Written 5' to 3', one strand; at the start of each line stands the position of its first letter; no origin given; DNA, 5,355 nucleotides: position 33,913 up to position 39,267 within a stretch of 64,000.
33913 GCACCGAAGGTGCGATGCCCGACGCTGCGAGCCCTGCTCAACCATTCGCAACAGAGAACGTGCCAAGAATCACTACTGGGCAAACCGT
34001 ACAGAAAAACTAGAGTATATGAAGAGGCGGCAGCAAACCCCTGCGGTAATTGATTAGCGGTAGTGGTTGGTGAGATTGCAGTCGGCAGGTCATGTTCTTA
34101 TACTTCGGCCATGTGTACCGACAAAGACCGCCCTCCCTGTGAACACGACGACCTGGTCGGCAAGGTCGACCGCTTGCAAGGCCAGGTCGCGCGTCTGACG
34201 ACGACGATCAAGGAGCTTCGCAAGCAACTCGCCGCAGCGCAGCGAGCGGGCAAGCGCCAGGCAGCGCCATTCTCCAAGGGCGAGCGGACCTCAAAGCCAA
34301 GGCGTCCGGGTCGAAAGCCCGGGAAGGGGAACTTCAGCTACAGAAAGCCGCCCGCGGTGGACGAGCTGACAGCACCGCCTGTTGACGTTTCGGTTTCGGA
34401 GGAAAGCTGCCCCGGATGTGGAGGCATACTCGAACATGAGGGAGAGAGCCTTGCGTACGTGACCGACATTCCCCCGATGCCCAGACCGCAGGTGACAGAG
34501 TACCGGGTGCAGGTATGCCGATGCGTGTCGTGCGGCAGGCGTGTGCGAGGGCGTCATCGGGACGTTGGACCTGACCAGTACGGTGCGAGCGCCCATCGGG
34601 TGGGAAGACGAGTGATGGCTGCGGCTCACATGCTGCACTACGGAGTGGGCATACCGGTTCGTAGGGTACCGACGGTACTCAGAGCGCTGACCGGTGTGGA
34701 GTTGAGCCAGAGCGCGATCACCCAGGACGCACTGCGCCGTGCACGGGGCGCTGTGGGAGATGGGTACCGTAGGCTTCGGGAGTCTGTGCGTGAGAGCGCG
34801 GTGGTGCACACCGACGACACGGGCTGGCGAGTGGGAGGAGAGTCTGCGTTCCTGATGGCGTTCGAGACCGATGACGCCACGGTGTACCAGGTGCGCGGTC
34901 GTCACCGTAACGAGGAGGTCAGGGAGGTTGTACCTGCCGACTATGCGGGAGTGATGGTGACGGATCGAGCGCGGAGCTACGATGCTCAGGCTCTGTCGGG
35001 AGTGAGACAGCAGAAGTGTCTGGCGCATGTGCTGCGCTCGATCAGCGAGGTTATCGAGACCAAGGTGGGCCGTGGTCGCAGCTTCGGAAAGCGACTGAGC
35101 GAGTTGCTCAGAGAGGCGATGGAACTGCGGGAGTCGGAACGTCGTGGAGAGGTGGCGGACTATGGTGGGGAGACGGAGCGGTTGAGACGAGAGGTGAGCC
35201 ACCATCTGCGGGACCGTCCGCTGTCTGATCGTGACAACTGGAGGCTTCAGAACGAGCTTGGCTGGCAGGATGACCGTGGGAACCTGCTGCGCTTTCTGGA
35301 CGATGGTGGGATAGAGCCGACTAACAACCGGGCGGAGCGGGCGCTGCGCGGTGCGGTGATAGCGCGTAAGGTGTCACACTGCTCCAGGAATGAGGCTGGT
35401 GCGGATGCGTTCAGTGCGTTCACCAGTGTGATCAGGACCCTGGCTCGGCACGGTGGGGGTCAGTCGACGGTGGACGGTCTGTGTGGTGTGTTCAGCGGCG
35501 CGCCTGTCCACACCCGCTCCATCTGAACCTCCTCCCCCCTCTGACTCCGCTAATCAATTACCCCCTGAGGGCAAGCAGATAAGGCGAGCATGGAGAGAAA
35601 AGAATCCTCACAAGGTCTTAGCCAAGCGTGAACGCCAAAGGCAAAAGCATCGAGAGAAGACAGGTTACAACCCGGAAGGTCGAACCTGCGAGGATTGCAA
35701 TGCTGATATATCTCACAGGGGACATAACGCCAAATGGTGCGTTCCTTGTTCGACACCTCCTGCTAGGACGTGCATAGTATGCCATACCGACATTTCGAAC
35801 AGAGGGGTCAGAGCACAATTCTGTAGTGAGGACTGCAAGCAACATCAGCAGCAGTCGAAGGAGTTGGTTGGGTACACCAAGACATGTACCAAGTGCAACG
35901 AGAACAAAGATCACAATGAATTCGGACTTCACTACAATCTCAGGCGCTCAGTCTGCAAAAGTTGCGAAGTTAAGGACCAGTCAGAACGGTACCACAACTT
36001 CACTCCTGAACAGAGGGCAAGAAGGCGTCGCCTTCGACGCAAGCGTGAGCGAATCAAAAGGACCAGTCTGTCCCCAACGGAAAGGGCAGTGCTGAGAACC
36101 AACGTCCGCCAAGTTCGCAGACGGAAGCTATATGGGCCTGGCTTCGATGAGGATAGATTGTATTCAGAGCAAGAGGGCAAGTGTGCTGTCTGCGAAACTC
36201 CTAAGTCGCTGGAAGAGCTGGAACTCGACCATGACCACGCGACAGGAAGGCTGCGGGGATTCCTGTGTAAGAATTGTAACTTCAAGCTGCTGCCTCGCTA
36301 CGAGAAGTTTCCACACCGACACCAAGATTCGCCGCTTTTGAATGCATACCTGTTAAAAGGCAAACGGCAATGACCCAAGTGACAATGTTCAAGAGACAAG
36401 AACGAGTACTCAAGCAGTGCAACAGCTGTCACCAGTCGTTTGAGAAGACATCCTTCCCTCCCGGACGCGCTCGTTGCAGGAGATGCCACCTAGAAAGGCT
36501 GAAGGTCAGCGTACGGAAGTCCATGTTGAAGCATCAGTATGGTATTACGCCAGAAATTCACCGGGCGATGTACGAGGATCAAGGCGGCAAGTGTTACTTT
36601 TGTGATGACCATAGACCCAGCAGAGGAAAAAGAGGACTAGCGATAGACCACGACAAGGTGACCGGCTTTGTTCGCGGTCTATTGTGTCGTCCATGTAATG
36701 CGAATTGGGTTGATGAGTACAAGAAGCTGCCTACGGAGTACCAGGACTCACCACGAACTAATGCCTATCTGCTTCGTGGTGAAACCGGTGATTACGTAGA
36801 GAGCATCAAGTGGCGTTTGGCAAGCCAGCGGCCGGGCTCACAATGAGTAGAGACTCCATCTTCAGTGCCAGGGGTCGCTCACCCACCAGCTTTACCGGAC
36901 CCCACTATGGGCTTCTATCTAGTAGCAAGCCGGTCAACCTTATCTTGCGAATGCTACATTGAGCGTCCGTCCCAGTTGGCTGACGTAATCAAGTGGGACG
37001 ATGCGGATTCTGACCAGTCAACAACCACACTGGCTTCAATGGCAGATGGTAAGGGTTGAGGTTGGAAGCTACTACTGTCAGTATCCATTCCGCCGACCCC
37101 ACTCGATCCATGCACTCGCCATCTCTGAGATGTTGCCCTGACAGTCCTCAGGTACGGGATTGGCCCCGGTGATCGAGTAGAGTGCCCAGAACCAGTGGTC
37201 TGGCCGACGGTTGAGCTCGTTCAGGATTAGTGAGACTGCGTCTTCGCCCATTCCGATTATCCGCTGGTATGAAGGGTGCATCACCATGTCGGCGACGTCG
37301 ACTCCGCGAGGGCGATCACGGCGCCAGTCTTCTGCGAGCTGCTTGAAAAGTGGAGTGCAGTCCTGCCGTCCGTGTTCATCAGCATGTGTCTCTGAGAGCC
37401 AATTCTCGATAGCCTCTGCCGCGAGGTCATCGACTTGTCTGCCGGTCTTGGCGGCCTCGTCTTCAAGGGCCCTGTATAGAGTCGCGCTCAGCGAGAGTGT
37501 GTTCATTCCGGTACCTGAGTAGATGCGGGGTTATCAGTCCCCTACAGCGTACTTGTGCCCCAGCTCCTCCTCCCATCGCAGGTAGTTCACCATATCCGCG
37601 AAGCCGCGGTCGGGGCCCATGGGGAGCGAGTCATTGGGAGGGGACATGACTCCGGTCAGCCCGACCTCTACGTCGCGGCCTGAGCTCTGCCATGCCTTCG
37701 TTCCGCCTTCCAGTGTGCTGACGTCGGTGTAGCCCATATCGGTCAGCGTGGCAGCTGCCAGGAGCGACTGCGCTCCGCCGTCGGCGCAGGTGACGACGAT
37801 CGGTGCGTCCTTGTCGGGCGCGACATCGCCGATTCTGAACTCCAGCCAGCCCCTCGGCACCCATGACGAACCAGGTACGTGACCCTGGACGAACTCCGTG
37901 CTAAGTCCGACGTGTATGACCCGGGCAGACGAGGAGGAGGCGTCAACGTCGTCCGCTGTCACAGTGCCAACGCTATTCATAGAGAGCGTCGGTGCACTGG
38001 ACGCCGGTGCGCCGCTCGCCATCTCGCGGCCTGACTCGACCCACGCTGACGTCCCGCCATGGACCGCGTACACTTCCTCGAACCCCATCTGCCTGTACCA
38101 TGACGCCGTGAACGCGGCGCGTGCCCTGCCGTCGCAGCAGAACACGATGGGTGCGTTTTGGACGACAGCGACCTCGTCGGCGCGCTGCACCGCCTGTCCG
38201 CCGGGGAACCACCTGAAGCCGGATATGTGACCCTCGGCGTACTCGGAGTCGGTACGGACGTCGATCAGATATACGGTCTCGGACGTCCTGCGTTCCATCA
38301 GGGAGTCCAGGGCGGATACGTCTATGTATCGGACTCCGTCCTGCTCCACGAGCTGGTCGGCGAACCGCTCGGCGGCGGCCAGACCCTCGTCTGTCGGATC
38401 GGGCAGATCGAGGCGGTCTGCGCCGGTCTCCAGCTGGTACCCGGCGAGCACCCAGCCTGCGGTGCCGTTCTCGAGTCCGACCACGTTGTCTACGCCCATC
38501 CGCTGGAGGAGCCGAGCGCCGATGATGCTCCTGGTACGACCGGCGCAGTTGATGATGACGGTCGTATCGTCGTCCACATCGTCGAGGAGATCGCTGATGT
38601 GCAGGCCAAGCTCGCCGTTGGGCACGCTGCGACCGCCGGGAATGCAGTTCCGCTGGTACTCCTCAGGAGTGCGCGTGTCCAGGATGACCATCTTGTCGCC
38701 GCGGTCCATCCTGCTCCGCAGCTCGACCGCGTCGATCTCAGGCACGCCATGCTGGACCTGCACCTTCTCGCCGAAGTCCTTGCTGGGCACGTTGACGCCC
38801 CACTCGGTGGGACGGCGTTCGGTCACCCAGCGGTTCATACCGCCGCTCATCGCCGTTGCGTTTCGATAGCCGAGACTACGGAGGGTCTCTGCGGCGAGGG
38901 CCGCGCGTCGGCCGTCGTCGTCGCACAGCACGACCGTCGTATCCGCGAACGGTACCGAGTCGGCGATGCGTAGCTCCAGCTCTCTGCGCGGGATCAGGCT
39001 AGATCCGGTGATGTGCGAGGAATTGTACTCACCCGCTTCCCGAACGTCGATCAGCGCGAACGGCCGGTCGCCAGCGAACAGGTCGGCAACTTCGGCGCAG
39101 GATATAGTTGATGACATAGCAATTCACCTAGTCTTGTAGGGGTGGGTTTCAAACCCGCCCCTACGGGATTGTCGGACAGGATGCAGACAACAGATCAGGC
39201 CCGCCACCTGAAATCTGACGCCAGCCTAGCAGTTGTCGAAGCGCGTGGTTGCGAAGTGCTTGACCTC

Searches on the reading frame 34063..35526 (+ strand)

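Call 20: search_protein_families(library=pfam, proteins=[window:34063-35526:+], max_evalue=0.001)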
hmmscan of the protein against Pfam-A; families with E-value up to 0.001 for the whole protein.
window:34063-35526:+ (487 aa): 2 families
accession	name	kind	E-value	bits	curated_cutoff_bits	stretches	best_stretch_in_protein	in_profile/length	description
PF03050.20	DDE_Tnp_IS66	-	1.3e-32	113.8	23.1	1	180-448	4-283/284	Transposase IS66 family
PF13005.12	zf-IS66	-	0.00027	21.7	27.3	1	113-158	1-46/46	zinc-finger binding domain of transposase IS66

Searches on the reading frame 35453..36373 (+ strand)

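Call 20: search_protein_families(library=pfam, proteins=[window:35453-36373:+], max_evalue=0.001)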
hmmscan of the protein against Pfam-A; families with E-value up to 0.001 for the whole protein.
window:35453-36373:+ (306 aa): 1 family
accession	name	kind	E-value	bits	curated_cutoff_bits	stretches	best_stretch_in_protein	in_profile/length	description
PF02945.21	Endonuclease_7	-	9.6e-14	51.5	23.6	1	223-277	4-61/82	Recombination endonuclease VII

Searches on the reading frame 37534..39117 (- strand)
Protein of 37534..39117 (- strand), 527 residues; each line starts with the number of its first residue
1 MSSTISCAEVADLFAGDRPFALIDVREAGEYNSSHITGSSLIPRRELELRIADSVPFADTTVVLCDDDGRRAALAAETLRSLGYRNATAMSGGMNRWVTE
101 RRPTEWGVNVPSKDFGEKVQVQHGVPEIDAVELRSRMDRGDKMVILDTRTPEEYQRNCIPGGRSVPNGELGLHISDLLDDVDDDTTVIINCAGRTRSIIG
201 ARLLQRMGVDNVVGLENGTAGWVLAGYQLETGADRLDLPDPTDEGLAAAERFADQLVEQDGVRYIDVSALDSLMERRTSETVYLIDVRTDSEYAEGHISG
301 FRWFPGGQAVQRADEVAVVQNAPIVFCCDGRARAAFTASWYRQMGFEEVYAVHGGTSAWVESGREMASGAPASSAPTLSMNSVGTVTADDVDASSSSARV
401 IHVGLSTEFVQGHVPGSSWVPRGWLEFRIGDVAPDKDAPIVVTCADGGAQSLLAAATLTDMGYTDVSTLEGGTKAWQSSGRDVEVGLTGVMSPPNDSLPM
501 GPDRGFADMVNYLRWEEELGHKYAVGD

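Call 20: search_protein_families(library=pfam, proteins=[window:37534-39117:-], max_evalue=0.001)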
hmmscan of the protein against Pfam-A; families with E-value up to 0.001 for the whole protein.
window:37534-39117:- (527 aa): 1 family
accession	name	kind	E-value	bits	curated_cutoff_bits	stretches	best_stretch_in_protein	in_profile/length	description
PF00581.25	Rhodanese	-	5.8e-62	206.9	22.2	4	9-99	4-101/102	Rhodanese-like domain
